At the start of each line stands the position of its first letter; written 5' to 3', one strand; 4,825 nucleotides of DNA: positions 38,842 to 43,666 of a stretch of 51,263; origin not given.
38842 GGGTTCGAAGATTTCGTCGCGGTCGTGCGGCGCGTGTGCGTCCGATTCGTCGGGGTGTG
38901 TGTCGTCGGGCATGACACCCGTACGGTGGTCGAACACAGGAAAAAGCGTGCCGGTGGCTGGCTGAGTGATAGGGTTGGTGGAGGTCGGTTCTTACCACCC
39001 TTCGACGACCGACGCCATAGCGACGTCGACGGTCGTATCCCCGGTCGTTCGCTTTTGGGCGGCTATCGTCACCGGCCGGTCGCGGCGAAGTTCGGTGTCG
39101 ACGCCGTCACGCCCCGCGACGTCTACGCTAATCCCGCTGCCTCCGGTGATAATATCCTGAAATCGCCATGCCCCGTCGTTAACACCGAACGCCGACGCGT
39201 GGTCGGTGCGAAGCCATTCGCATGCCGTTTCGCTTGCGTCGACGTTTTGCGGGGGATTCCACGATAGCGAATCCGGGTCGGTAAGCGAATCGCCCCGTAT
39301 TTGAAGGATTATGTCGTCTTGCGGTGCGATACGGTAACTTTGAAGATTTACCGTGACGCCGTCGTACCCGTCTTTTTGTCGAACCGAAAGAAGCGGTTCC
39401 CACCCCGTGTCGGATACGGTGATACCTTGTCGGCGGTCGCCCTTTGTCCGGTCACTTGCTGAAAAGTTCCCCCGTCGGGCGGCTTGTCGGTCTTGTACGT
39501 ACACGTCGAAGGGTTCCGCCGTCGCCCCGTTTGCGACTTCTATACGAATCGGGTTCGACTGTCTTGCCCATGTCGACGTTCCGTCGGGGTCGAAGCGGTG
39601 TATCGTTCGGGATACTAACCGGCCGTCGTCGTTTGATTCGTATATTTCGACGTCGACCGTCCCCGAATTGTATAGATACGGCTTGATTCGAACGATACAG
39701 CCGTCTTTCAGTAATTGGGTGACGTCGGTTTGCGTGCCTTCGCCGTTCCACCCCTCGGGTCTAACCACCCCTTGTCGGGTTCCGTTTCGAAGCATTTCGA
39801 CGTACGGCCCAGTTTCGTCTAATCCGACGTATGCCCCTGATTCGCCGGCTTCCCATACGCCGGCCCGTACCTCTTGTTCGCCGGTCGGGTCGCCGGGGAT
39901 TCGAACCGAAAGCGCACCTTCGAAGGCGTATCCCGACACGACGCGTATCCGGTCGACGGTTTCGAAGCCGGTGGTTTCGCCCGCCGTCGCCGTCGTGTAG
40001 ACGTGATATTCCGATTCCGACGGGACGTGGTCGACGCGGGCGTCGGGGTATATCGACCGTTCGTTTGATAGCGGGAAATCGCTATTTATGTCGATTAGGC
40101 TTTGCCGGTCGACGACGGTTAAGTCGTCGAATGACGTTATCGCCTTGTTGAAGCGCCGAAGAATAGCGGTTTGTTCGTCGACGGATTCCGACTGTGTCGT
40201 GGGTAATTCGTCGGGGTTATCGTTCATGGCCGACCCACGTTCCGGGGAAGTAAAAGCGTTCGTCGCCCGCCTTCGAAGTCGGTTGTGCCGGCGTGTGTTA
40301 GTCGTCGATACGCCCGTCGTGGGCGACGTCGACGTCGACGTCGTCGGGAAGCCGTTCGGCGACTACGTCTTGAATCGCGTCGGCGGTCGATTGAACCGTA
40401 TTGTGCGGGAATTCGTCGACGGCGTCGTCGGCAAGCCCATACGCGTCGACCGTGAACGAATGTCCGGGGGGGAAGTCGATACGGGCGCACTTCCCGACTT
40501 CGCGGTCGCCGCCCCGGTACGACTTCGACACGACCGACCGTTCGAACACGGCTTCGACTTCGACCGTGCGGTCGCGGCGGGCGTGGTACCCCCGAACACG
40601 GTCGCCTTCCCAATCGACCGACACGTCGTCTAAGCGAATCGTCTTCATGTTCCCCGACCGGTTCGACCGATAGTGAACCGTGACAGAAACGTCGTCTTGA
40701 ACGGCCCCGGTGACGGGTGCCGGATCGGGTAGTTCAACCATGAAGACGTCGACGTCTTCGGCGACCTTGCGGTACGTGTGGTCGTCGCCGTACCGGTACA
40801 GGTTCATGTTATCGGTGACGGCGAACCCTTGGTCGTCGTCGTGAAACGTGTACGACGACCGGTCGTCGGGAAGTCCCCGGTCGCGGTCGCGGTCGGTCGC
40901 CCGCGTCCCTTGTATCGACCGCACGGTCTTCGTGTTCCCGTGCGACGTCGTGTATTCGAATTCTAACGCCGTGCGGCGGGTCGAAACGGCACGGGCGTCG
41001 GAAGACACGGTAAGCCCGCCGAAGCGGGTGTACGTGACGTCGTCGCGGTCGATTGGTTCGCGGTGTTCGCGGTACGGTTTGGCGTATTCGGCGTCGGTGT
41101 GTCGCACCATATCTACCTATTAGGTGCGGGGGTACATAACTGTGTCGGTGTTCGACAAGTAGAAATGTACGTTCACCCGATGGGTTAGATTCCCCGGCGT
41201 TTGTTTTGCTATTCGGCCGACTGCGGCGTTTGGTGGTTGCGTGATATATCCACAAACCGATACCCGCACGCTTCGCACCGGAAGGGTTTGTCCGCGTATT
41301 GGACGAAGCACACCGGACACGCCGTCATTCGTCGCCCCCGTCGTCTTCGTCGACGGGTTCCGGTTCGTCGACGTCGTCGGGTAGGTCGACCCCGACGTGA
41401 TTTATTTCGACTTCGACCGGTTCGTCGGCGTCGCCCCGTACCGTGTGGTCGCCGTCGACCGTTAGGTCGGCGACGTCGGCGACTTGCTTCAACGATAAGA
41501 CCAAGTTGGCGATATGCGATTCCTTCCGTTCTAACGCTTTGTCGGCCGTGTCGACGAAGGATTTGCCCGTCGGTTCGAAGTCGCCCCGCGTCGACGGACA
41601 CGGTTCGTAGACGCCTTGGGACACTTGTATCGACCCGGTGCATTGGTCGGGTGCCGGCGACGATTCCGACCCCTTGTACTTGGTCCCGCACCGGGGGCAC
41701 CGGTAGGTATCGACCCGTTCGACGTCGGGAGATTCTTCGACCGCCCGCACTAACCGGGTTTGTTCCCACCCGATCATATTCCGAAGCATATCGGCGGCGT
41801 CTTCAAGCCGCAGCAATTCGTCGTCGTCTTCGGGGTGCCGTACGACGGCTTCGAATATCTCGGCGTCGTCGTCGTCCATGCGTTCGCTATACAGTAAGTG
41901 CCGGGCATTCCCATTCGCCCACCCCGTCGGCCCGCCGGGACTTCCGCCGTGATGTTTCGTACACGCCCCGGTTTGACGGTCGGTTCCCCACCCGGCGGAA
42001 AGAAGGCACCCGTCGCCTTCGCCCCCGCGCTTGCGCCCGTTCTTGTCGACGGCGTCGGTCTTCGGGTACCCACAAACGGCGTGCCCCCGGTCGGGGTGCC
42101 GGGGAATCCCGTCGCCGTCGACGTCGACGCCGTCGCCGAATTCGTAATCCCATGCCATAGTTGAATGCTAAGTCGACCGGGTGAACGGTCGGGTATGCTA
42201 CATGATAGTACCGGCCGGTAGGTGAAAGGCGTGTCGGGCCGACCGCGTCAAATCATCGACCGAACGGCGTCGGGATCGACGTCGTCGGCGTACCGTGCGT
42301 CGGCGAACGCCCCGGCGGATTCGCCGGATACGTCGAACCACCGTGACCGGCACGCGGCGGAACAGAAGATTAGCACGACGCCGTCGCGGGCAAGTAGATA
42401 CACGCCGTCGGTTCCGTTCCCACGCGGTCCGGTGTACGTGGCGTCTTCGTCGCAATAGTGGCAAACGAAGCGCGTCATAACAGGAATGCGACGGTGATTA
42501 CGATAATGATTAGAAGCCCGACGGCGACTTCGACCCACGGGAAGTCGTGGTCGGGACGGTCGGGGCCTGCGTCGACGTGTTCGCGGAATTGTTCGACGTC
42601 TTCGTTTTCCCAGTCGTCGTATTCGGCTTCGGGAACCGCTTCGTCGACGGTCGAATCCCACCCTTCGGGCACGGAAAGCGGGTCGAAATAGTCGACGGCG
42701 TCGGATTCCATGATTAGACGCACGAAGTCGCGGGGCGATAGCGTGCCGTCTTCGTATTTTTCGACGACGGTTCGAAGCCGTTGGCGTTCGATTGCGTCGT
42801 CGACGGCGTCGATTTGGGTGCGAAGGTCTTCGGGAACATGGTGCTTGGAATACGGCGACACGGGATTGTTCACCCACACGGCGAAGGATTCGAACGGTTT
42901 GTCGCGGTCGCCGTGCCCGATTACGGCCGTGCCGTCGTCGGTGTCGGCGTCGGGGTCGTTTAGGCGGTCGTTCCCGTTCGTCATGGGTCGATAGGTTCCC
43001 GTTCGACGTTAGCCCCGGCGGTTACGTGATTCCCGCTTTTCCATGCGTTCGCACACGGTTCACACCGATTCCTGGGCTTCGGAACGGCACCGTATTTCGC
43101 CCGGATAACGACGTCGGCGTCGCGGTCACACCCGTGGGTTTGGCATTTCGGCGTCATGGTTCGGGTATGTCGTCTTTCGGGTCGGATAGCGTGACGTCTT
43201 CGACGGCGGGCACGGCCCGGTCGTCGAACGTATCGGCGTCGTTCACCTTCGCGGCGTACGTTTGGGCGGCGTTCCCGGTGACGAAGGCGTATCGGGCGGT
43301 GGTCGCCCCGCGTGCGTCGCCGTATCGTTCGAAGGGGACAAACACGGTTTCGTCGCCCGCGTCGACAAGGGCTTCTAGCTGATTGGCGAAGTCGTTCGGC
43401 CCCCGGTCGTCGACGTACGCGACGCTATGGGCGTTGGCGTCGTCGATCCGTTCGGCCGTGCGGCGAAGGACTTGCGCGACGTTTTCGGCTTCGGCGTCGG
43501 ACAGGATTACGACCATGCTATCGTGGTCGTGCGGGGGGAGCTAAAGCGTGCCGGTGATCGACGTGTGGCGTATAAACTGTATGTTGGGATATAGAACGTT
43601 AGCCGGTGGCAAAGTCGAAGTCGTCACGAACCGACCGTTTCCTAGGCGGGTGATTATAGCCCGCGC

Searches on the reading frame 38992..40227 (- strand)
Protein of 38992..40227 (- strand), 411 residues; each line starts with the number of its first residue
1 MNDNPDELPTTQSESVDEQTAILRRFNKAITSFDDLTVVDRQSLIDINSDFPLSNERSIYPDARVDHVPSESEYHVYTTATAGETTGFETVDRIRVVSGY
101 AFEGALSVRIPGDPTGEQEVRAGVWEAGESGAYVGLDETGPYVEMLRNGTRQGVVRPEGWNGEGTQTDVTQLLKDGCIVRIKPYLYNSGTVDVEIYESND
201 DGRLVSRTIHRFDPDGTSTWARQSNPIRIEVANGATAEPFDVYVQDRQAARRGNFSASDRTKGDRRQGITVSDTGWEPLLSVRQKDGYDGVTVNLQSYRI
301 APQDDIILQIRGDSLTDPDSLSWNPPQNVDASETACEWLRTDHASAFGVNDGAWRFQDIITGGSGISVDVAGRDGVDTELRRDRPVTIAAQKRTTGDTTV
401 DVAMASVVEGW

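Call 11: search_protein_families(library=pfam, proteins=[window:38992-40227:-], max_evalue=0.001)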
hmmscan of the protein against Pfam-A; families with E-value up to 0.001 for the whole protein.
window:38992-40227:- (411 aa): 0 families

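Call 65: search_protein_families(library=phrogs, proteins=[window:38992-40227:-], max_evalue=0.001)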
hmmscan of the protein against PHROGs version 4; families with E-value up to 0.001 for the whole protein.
window:38992-40227:- (411 aa): 1 family
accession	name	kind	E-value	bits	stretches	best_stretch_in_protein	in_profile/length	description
phrog_1645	-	head and packaging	7.7e-15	55.6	1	27-331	48-365/440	virion structural protein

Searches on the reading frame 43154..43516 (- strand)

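Call 41: search_protein_families(library=pfam, proteins=[window:43154-43516:-], max_evalue=0.01)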
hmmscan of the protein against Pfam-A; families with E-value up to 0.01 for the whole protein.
window:43154-43516:- (120 aa): 2 families
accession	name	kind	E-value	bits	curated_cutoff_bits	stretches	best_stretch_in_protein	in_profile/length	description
PF19698.5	DUF6197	-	0.0053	17.5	24.6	1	10-108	3-101/111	Family of unknown function (DUF6197)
PF24336.1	DUF7504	-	0.0065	17.4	27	1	4-53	126-175/179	Family of unknown function (DUF7504)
